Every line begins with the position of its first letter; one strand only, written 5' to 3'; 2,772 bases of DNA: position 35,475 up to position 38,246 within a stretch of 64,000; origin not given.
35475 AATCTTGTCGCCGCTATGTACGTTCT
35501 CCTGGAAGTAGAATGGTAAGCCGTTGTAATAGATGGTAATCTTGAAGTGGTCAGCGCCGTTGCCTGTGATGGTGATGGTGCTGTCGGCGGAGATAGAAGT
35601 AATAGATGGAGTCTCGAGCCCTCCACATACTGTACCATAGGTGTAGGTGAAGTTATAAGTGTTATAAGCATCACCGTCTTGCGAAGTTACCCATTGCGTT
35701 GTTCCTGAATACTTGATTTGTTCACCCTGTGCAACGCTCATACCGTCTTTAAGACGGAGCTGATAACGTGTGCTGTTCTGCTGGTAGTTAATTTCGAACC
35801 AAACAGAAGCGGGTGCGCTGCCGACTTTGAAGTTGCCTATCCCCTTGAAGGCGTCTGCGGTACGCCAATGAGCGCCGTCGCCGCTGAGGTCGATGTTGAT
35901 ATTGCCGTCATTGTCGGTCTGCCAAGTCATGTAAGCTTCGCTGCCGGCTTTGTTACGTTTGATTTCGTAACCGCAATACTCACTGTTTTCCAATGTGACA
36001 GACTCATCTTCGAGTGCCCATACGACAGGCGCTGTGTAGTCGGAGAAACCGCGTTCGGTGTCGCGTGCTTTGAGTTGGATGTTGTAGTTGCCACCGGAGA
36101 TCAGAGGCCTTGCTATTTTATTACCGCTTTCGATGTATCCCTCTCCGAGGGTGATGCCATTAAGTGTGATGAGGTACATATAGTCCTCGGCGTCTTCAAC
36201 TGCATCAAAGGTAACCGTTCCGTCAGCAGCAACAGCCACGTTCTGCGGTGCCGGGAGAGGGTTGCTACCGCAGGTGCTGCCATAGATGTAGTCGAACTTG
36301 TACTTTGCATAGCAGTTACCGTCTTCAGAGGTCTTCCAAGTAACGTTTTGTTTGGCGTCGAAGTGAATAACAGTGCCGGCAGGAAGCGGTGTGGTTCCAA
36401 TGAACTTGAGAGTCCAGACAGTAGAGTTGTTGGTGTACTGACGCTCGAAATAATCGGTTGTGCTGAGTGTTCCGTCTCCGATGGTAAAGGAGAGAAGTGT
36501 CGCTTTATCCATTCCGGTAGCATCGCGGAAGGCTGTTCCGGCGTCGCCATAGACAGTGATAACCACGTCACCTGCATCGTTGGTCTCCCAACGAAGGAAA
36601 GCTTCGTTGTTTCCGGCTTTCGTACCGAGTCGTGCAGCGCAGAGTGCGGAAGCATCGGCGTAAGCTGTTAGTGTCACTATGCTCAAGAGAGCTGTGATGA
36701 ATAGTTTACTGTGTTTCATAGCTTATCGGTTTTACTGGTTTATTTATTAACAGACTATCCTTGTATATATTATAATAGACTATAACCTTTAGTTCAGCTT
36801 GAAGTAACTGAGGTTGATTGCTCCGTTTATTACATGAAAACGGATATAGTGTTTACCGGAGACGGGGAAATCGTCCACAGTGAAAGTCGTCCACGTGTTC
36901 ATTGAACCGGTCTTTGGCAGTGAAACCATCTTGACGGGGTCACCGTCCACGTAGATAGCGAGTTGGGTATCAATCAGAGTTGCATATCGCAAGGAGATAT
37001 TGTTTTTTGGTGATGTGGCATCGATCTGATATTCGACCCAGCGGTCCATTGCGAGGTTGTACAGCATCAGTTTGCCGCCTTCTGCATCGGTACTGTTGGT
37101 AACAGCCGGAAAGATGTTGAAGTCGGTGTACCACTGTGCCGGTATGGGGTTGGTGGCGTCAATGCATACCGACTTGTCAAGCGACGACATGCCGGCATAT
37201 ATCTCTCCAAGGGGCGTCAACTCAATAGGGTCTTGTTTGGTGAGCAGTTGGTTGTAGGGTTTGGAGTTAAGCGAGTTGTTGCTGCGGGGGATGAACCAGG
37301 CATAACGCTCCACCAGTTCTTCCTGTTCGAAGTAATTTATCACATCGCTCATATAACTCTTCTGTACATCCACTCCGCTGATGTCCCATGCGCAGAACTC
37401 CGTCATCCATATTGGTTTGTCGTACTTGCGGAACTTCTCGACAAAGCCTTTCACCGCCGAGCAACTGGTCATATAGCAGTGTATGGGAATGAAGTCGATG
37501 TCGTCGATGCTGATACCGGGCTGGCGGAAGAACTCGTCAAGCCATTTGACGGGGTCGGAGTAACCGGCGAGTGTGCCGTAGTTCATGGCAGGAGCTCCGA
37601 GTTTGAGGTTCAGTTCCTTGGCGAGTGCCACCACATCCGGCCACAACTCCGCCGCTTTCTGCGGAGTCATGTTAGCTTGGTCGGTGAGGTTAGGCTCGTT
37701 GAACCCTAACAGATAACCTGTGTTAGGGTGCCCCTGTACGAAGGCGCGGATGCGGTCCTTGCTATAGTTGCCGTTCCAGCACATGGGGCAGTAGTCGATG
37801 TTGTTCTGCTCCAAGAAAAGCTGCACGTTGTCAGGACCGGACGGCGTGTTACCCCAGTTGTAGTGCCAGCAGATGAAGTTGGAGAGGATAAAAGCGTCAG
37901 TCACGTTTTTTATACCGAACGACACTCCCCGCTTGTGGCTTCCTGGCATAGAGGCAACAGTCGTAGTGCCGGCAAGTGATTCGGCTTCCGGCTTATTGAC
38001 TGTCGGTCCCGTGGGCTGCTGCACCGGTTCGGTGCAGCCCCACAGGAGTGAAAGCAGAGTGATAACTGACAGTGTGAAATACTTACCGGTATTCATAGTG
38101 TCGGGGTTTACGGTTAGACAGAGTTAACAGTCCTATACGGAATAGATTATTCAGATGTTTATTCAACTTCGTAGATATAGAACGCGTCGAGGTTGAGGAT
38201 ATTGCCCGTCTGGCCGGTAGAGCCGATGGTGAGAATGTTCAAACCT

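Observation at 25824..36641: Unassigned Cys-bracketed ~120-aa module present eight times in three neighbouring secreted proteins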

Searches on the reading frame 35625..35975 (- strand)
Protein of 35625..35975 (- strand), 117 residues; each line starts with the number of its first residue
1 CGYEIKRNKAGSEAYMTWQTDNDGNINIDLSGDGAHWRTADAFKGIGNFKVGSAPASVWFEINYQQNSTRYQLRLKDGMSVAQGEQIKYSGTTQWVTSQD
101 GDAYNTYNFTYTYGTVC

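Call 57: search_solved_structures(query=A5, max_evalue=10)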
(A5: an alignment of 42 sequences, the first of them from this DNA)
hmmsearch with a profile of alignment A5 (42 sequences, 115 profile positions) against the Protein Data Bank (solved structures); distinct sequences matched with E-value up to 10: 4.
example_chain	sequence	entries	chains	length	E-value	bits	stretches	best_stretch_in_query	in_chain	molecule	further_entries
2x8t_A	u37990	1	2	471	0.52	14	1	27-75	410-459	ENDO-ALPHA-1,5-ARABINANASE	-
2x8s_A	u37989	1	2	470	0.58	13.8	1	27-75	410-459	ENDO-ALPHA-1,5-L-ARABINANASE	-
4cot_A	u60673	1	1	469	0.6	13.8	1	27-74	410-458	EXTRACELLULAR ENDO-ALPHA-(1->5)-L-ARABINANASE 2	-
2x8f_A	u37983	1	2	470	0.62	13.7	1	27-75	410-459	ENDO-ALPHA-1,5-L-ARABINANASE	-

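Call 58: search_protein_families(library=pfam, alignment_id=A5, max_evalue=10)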
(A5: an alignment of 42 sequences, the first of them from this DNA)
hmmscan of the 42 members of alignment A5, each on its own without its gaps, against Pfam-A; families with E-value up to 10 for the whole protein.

A. member 1, seq(117 aa): 1 family
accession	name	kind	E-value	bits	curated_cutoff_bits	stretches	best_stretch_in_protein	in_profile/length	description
PF22799.2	PIR1-like_C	-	0.16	13.1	27.6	1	75-108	31-64/74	Cell wall mannoprotein PIR1-like, C-terminal domain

B. families by the number of members that match (of 42 scanned): 23 families
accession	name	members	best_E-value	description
PF01833.30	TIG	2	0.056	IPT/TIG domain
PF20744.3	gp37_trimer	2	0.21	Tail fibre protein gp37 trimerization region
PF13944.12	Calycin_like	1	3.4e-05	Calycin-like beta-barrel domain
PF00801.26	PKD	1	0.0027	PKD domain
PF04865.19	Baseplate_J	1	0.011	Baseplate J-like protein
PF08146.17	BP28CT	1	0.022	BP28CT (NUC211) domain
PF07715.20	Plug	1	0.036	TonB-dependent Receptor Plug Domain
PF17594.7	GP57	1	0.046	Phage Tail fiber assembly helper gene product 57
PF04085.20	MreC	1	0.048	Rod shape-determining protein MreC, barrel core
PF09260.17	A_amylase_dom_C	1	0.05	Alpha-amylase, domain C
PF16458.10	Beta-prism_lec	1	0.079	Beta-prism lectin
PF00749.27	tRNA-synt_1c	1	0.08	tRNA synthetases class I (E and Q), catalytic domain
PF05133.19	SPP1_portal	1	0.082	Phage portal protein, SPP1 Gp6-like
PF25783.1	BigA_beta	1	0.085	BigA beta sandwich domain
PF18079.6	AglB_L1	1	0.096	Archaeal glycosylation protein B long peripheral domain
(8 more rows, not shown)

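Call 61: predict_structure(alignment_id=A5)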
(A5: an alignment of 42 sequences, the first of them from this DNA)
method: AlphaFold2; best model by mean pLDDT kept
length: 117 residues; sequences in the alignment: 42
mean_pLDDT: 94.2   pTM: 0.87
mean pLDDT of the five models: 94.2, 93.8, 93.5, 93.2, 92.8
residues with pLDDT >= 90: 101; 70-90: 14; 50-70: 2; < 50: 0
segments of 3 or more residues with pLDDT < 50: none
pLDDT, mean of each block of 10 residues (from residue 1): 82 91 97 93 96 98 94 98 98 95 95 93
secondary structure, 60 per line:
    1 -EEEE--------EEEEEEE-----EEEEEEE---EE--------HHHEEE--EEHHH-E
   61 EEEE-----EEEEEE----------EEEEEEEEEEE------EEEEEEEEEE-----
elements in order: E2-5 E14-20 E26-32 E49-51 E60-64 E70-75 E86-96 E103-112

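Call 64: fold_search(model_id=the predicted structure, library=pdb)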
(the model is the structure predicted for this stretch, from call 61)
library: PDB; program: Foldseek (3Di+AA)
matches with E <= 10: 538; with E <= 0.001: 0
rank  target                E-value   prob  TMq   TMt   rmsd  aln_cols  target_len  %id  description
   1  8fj5_A                1.2e-02  0.94  0.36  0.33   8.0       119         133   16  Structure of the Haloferax volcanii archaeal type IV pilus (released 2023-06-28)
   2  8uus_B                1.4e-02  0.90  0.32  0.26   6.1       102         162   13  Structure of Serratia proteamaculans antifeeding prophage Fibre foot domain (AfpX13) (released 2025-03-19)
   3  3mnm_C                2.3e-02  0.57  0.30  0.31  11.3       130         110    7  Crystal structure of GAE domain of GGA2p from Saccharomyces cerevisiae (released 2010-09-08)
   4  5cn1_D                2.4e-02  0.80  0.35  0.36   7.2       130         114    6  Crystal structure of yeast GGA1_GAE domain-P21 (released 2016-07-20)
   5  8uur_C                2.7e-02  0.60  0.27  0.16   8.2       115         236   12  Structure of Serratia proteamaculans antifeeding prophage mini-fibre (AfpX13) (released 2025-08-27)
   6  5cn1_A                2.8e-02  0.84  0.38  0.39   7.7       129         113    9  Crystal structure of yeast GGA1_GAE domain-P21 (released 2016-07-20)
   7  7ak1                  3.0e-02  0.82  0.37  0.17   9.5       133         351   12  Human MALT1(329-729) in complex with a chromane urea containing inhibitor (released 2020-12-09)
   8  3mnm_A                3.2e-02  0.91  0.40  0.41   6.7       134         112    7  Crystal structure of GAE domain of GGA2p from Saccharomyces cerevisiae (released 2010-09-08)
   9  6f7i_B                4.6e-02  0.77  0.37  0.16   9.3       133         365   12  human MALT1(329-728) IN COMPLEX WITH MLT-747 (released 2019-01-02)
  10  5cn1_C                4.6e-02  0.54  0.31  0.32   9.8       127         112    9  Crystal structure of yeast GGA1_GAE domain-P21 (released 2016-07-20)
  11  6f7i_A                4.9e-02  0.75  0.37  0.16   9.4       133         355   12  human MALT1(329-728) IN COMPLEX WITH MLT-747 (released 2019-01-02)
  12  3v55                  5.2e-02  0.72  0.36  0.16   9.7       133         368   11  Human MALT1 (334-719) in its ligand free form (released 2012-03-14)
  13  5cn2_A                5.8e-02  0.69  0.37  0.37   7.3       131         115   11  Crystal structure of yeast GGA1_GAE domain-C2221 (released 2016-07-20)
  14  7ak0_A                6.8e-02  0.80  0.39  0.17   9.7       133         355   11  Human MALT1(329-729) in complex with a chromane urea containing inhibitor (released 2020-12-09)
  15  4i1p_C                7.2e-02  0.77  0.39  0.16   9.7       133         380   11  Human MALT1 (caspase-IG3) in complex with activity based-probe (released 2014-07-09)
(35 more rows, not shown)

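Call 78: fold_search(model_id=the predicted structure, library=viral)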
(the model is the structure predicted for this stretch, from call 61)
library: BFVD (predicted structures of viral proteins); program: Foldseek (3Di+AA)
matches with E <= 10: 567; with E <= 0.001: 0
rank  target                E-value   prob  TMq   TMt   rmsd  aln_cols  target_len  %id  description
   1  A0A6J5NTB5            2.4e-02  0.98  0.45  0.24   5.1       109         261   13  Uncharacterized protein [uncultured Caudovirales phage]
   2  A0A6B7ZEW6            5.9e-02  0.69  0.36  0.23   6.8       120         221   10  Uncharacterized protein [Klebsiella phage N1M2]
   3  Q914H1                9.2e-02  0.18  0.28  0.20  15.8       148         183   10  Uncharacterized protein 61 [Sulfolobus islandicus filamentous virus (isolate Iceland/Hveragerdi)]
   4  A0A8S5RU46            1.8e-01  0.20  0.27  0.20  11.6       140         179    8  (no name in the UniProt tables at hand)
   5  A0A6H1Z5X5            2.1e-01  0.21  0.29  0.26  10.7       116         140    9  (no name in the UniProt tables at hand)
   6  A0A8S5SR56            2.2e-01  0.35  0.31  0.25   7.1       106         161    6  Uncharacterized protein [Siphoviridae sp. ctJyX12]
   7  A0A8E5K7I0            2.3e-01  0.44  0.35  0.10   6.5       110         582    4  (no name in the UniProt tables at hand)
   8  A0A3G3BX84            2.6e-01  0.35  0.36  0.38   6.7       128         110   11  (no name in the UniProt tables at hand)
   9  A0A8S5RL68            2.7e-01  0.89  0.50  0.19   4.0       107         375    5  Ig-like domain protein [virus sp. ctEQ64]
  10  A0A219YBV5            3.0e-01  0.23  0.33  0.25   9.3       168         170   15  Uncharacterized protein [Aeromonas phage 65.2]
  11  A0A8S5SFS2            3.2e-01  0.77  0.47  0.22   4.7       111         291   12  Oligo alginate lyase [Myoviridae sp. ctyhJ29]
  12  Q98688                3.2e-01  0.51  0.37  0.43   7.8       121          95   11  BOLF1 (Fragment) [Simian cytomegalovirus]
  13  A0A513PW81            3.4e-01  0.11  0.24  0.11  17.1       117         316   12  Uncharacterized protein [Vibrio phage 2 TSL-2019]
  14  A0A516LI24            3.6e-01  0.38  0.29  0.37   7.4        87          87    3  (no name in the UniProt tables at hand)
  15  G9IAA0                3.6e-01  0.21  0.33  0.05   8.4       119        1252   10  (no name in the UniProt tables at hand)
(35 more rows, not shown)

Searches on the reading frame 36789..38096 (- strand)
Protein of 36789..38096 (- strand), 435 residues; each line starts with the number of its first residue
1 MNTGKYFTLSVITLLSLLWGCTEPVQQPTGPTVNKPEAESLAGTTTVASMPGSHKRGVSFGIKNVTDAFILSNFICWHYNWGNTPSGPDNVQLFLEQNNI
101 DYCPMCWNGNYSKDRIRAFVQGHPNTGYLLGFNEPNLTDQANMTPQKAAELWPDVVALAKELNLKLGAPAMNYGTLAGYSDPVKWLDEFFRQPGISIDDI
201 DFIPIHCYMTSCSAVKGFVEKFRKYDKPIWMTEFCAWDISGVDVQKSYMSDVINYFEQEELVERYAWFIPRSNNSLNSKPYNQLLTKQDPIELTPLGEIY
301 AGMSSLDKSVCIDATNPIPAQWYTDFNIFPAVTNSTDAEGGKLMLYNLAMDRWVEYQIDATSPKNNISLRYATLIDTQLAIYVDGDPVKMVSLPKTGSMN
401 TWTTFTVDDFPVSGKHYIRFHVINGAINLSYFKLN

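Call 6: search_protein_families(library=pfam, proteins=[window:36789-38096:-], max_evalue=0.01)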
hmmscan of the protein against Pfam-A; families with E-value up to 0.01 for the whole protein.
window:36789-38096:- (435 aa): 4 families
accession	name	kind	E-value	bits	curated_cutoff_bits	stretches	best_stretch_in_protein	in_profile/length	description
PF11790.14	Glyco_hydro_cc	-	2.3e-54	184.9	21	1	72-300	17-237/237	Glycosyl hydrolase catalytic core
PF18099.7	CBM_35_2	-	1.1e-11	45.1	23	1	336-433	10-111/112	Carbohydrate binding module (family 35)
PF03422.21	CBM_6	-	2.1e-07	31.7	28.9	1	335-434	16-123/125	Carbohydrate binding module (family 6)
PF03944.20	Endotoxin_C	-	0.0078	17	21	0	338-410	24-104/142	delta endotoxin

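Call 45: search_protein_families(library=ncbifam, proteins=[window:36789-38096:-], max_evalue=0.01)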
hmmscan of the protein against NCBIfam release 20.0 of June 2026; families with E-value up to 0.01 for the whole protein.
window:36789-38096:- (435 aa): 0 families
